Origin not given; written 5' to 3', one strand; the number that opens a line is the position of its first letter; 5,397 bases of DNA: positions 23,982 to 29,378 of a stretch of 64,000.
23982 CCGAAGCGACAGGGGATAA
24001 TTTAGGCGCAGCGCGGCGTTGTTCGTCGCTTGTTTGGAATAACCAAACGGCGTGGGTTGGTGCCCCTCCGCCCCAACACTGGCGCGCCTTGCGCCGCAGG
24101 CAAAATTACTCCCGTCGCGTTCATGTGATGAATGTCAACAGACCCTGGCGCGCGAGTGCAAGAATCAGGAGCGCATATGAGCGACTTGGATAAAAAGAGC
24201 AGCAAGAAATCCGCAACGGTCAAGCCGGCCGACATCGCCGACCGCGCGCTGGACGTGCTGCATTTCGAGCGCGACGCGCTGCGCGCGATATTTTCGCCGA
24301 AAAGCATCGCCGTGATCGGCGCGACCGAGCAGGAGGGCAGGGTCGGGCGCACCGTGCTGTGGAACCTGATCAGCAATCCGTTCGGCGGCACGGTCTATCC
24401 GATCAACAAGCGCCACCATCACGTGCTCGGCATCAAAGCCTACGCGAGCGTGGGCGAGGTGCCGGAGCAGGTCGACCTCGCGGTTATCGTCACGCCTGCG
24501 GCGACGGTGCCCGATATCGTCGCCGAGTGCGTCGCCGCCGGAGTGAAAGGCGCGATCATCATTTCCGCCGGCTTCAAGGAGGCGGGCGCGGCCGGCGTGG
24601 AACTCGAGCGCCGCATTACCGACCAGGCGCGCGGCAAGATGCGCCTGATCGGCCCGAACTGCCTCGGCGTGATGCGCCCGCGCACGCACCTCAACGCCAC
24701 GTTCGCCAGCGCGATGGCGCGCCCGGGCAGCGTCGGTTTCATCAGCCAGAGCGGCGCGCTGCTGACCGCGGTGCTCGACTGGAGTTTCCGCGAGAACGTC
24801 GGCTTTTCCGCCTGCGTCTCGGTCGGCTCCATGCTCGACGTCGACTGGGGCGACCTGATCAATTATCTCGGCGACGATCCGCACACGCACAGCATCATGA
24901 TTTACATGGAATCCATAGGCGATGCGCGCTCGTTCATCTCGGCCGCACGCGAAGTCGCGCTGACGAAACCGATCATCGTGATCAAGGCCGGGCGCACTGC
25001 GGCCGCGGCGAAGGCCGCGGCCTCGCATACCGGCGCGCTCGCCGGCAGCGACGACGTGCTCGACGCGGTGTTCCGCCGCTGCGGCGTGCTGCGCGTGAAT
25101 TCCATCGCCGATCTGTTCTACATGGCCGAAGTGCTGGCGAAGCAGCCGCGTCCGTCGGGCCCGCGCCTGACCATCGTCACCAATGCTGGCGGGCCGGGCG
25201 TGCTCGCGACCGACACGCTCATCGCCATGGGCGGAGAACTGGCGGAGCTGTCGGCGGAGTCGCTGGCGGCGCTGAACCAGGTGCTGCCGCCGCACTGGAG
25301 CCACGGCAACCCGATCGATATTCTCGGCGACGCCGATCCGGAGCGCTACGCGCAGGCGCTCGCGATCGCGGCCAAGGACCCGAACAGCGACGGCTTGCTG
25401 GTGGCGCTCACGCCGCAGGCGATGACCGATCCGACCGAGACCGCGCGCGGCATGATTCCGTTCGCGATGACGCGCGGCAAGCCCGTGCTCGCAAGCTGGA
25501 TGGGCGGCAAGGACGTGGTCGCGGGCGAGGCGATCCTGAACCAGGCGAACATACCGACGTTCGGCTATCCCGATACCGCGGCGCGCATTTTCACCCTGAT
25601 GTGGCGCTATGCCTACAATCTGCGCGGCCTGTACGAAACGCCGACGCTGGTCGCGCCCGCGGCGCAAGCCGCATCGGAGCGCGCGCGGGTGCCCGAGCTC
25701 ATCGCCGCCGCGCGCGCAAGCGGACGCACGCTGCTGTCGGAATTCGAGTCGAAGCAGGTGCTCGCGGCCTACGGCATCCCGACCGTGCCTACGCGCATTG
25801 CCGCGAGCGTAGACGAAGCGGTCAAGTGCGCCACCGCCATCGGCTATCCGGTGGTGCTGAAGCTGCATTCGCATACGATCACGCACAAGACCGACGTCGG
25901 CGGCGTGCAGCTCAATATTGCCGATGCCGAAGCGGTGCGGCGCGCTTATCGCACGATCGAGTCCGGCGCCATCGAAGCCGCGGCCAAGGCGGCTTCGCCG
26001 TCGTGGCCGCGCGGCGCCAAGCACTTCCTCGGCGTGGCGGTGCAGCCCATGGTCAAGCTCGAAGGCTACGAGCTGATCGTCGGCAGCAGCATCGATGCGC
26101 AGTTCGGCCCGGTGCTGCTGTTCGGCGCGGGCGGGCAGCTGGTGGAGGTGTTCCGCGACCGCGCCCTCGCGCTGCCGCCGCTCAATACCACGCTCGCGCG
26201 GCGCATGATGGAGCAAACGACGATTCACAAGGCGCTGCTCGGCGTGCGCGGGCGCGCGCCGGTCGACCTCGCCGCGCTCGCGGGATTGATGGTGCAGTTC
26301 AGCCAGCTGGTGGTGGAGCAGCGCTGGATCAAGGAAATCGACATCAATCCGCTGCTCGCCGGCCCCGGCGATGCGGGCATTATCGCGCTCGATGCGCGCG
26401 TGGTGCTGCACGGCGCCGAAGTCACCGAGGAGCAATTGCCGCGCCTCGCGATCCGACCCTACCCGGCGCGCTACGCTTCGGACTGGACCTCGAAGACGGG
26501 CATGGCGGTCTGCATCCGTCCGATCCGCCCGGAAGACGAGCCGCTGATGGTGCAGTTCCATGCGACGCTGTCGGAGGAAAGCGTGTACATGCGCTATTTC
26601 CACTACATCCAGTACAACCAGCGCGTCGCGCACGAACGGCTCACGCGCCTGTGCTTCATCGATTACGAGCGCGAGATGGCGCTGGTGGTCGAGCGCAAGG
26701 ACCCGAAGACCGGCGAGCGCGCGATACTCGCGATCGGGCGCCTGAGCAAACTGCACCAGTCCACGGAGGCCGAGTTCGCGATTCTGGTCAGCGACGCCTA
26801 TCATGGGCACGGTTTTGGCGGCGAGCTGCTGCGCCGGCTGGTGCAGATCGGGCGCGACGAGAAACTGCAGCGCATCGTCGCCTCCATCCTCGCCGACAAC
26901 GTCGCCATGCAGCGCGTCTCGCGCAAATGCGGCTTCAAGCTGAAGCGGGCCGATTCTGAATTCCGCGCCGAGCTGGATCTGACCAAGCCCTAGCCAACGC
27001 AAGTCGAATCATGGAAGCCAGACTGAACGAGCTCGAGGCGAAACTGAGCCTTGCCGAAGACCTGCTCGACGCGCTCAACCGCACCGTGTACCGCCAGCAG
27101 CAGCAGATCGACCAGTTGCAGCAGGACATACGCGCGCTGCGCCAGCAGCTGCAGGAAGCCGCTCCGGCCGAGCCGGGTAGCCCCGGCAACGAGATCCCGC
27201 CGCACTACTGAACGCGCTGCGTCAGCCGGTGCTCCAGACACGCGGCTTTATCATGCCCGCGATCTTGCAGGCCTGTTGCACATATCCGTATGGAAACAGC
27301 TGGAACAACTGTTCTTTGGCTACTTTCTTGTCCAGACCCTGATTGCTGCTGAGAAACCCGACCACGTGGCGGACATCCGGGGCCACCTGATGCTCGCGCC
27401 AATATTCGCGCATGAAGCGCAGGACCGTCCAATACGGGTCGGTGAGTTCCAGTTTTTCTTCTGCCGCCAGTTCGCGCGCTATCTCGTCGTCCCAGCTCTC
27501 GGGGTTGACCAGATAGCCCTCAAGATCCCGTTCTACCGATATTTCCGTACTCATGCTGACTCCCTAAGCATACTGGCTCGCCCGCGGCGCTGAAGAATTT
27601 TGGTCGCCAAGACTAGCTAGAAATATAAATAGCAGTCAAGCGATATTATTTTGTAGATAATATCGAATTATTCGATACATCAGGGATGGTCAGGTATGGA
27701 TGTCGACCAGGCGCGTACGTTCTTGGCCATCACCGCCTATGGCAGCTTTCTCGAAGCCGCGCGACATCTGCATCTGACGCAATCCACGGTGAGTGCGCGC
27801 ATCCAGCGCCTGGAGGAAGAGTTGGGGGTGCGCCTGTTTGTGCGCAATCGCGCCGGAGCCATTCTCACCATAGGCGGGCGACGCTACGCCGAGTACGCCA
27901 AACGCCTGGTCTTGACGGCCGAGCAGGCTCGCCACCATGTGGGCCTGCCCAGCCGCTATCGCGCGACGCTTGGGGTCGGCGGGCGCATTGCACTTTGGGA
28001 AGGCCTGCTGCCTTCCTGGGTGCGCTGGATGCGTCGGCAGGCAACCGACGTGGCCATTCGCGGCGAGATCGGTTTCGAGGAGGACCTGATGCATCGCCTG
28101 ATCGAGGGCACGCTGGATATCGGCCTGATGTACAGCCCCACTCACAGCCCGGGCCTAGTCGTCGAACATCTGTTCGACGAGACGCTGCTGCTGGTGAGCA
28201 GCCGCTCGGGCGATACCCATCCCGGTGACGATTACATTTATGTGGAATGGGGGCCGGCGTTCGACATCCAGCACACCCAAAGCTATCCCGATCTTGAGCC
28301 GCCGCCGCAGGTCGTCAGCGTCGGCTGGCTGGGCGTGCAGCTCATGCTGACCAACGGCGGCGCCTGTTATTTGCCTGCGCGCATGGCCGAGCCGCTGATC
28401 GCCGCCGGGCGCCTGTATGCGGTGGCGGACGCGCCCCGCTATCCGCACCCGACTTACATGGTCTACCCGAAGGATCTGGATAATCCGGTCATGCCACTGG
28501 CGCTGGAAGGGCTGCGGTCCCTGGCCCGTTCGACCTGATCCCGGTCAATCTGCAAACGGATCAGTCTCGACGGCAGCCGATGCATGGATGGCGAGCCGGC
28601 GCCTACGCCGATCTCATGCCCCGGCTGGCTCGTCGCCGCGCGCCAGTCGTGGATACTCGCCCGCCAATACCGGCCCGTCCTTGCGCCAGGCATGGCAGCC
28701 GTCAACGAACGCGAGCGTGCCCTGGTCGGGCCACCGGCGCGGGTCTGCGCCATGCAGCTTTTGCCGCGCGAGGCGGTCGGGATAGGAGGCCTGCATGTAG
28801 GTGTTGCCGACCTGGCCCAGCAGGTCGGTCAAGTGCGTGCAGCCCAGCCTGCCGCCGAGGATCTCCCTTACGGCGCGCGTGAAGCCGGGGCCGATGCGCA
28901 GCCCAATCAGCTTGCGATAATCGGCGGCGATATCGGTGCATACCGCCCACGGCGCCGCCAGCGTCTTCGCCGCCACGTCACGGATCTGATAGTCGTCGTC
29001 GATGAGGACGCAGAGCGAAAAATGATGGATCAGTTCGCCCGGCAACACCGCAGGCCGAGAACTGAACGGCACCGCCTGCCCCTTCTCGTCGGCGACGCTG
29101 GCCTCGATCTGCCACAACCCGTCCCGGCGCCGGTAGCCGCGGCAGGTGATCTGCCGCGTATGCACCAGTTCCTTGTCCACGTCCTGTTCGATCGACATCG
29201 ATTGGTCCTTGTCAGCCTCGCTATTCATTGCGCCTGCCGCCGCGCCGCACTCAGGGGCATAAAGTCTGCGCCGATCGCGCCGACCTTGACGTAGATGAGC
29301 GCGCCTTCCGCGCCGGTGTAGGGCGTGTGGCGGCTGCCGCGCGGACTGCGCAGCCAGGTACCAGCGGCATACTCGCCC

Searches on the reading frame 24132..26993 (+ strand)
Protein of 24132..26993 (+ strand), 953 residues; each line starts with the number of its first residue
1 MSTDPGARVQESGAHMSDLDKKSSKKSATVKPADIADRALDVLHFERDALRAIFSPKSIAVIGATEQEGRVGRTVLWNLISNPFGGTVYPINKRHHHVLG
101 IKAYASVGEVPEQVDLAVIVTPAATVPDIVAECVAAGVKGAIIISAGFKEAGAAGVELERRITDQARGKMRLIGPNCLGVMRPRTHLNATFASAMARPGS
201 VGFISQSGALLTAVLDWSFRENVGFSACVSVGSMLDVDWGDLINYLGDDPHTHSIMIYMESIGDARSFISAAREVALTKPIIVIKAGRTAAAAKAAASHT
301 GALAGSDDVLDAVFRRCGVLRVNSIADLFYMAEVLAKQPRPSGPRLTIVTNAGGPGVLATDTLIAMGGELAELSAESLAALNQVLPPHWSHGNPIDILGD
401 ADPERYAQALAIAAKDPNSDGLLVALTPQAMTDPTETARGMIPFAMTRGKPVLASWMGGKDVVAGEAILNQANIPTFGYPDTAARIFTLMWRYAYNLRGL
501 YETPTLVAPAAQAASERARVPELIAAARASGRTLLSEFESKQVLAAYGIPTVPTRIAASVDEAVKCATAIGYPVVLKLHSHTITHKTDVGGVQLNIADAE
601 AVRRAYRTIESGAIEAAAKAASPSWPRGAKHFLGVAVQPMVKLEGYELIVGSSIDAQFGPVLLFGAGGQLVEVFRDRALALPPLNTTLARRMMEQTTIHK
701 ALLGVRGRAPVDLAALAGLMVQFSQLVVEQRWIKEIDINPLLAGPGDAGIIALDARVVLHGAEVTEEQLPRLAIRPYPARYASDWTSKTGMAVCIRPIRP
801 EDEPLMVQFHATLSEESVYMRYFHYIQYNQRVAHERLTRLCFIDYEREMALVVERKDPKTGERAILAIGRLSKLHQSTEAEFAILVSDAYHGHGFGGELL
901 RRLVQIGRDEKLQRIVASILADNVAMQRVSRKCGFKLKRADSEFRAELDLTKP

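Call 52: find_encoding_contigs(protein=window:24132-26993:+, flank=10000, max_places=1)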
Protein window:24132-26993:+ (953 aa): no gene with exactly this product is on record in the collection.

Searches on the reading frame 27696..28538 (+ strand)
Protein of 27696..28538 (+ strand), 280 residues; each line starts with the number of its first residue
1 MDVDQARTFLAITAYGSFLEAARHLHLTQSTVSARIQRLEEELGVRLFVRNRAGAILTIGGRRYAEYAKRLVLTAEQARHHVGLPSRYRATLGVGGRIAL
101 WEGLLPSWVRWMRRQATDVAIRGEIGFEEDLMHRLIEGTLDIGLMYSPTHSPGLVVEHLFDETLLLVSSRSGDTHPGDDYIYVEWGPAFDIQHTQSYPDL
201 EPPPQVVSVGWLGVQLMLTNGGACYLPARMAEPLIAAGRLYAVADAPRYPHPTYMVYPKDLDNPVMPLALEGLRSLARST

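Call 55: search_protein_families(library=pfam, proteins=[window:27696-28538:+], max_evalue=0.01)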
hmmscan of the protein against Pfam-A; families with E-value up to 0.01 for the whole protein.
window:27696-28538:+ (280 aa): 5 families
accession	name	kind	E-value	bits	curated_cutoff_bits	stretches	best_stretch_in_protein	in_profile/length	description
PF00126.33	HTH_1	-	2.3e-19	69.5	26.6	1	4-61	2-59/60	Bacterial regulatory helix-turn-helix protein, lysR family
PF03466.25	LysR_substrate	-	7.7e-17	61.8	28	2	99-170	15-86/209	LysR substrate binding domain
PF13404.12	HTH_AsnC-type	-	9.3e-05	22.6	27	1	17-40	19-42/42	AsnC-type helix-turn-helix domain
PF13556.12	HTH_30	-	0.00017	21.7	27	1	16-47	13-44/59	PucR C-terminal helix-turn-helix domain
PF13412.12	HTH_24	-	0.0011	18.9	21.9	1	18-42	20-44/48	Winged helix-turn-helix DNA-binding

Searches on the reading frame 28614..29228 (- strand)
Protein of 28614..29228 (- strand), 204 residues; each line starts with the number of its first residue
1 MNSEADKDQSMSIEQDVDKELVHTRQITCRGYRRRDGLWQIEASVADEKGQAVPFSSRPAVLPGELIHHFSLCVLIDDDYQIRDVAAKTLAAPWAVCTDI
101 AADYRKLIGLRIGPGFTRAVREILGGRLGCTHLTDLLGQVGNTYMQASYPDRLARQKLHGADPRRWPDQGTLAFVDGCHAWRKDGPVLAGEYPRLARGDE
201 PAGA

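Call 55: search_protein_families(library=pfam, proteins=[window:28614-29228:-], max_evalue=0.01)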
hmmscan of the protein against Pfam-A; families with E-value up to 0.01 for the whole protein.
window:28614-29228:- (204 aa): 1 family
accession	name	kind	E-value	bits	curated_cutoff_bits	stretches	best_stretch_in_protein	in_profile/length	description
PF11136.13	DUF2889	-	1.3e-40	138.8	25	1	23-146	1-123/123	Protein of unknown function (DUF2889)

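Call 56: search_protein_families(library=padloc, proteins=[window:28614-29228:-], max_evalue=0.01)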
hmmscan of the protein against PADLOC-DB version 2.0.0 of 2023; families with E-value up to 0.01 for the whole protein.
window:28614-29228:- (204 aa): 0 families
